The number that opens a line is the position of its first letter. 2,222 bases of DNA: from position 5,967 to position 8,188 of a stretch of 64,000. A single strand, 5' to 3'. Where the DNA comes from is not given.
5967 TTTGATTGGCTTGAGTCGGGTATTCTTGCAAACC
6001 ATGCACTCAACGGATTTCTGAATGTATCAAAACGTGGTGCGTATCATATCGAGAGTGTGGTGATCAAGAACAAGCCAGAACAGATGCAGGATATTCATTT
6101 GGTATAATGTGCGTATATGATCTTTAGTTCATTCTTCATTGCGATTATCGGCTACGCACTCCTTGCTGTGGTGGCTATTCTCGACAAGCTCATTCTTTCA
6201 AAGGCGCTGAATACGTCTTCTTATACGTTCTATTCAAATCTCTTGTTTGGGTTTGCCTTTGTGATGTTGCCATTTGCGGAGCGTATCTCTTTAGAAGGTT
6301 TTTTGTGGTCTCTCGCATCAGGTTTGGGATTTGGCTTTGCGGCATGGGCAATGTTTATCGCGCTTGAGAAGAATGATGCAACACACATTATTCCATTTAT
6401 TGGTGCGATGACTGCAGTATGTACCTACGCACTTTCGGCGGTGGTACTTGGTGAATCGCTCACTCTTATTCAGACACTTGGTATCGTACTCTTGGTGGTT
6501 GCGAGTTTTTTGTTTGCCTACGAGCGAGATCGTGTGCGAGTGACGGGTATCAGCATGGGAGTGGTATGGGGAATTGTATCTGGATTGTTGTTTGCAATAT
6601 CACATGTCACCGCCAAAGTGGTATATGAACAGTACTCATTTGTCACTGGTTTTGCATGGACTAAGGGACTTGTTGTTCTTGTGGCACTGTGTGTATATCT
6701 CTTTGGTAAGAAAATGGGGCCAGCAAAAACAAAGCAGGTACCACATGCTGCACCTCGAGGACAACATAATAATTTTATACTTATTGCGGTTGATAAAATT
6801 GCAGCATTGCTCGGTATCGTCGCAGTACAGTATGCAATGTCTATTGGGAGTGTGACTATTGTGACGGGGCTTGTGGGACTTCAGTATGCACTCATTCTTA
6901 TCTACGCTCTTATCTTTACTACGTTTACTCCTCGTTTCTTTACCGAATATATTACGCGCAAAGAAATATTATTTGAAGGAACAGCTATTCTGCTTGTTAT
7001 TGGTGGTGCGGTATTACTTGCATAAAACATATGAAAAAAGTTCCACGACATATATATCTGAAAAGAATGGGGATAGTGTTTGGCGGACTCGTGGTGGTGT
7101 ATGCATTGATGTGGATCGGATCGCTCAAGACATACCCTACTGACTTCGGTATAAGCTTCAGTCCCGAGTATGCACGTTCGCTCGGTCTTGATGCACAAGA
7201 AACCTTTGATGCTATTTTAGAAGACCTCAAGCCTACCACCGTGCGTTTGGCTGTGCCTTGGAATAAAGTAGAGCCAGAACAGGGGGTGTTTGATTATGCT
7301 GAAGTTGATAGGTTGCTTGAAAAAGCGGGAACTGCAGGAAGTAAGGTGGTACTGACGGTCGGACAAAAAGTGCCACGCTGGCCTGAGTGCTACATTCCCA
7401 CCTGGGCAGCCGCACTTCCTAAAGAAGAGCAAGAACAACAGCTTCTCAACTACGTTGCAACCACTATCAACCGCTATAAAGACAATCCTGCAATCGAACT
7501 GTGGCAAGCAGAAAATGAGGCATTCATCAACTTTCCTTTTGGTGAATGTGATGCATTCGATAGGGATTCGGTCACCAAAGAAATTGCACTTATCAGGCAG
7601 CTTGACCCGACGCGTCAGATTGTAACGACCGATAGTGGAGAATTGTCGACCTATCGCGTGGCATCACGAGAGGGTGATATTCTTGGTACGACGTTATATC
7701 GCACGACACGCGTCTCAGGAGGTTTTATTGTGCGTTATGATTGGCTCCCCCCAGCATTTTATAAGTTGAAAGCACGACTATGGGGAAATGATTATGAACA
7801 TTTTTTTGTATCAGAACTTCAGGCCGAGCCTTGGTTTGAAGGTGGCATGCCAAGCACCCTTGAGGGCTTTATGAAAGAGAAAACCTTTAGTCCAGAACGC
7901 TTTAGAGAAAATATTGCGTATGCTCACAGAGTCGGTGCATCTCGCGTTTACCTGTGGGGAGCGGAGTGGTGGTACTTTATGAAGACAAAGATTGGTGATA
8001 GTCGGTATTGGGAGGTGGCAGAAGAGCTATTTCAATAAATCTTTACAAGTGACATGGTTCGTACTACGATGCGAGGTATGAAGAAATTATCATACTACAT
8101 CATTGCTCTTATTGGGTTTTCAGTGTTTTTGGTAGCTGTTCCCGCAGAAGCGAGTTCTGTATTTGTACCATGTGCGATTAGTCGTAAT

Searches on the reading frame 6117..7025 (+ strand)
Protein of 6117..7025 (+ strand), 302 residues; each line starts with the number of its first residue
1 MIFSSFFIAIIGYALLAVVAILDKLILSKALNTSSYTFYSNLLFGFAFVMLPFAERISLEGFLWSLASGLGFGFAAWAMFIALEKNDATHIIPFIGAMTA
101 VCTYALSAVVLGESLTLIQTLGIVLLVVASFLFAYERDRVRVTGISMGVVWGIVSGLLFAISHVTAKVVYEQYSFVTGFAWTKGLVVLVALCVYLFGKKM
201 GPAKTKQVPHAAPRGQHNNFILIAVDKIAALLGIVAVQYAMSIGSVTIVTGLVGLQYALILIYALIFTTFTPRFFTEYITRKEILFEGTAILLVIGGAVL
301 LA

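Call 4: search_protein_families(library=pfam, proteins=[window:6117-7025:+], max_evalue=0.01)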
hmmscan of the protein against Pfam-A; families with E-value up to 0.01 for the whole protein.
window:6117-7025:+ (302 aa): 1 family
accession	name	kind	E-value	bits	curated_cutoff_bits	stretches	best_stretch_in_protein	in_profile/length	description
PF00892.27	EamA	-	3.4e-10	40.8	28.2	2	7-133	5-133/135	EamA-like transporter family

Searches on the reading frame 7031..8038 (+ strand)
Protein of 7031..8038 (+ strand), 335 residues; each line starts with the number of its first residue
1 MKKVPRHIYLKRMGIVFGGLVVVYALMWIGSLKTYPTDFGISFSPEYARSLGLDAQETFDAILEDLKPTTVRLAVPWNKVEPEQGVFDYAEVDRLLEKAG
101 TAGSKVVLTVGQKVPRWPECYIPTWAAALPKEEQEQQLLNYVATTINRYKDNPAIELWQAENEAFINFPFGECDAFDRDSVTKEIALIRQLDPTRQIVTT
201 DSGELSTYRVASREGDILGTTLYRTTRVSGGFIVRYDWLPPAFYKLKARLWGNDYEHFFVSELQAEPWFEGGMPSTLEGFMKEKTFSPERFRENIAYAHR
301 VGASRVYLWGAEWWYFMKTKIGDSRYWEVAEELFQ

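Call 4: search_protein_families(library=pfam, proteins=[window:7031-8038:+], max_evalue=0.01)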
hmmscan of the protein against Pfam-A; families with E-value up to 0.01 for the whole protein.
window:7031-8038:+ (335 aa): 3 families
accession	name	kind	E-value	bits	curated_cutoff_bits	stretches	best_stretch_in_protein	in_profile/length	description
PF02449.21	Glyco_hydro_42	-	7.4e-09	35.9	21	1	69-117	25-75/376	Beta-galactosidase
PF00331.26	Glyco_hydro_10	-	5.7e-05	22.9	22.1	1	66-166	36-131/311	Glycosyl hydrolase family 10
PF02836.23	Glyco_hydro_2_C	-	0.0049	16.5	21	1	130-202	102-163/302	Glycosyl hydrolases family 2, TIM barrel domain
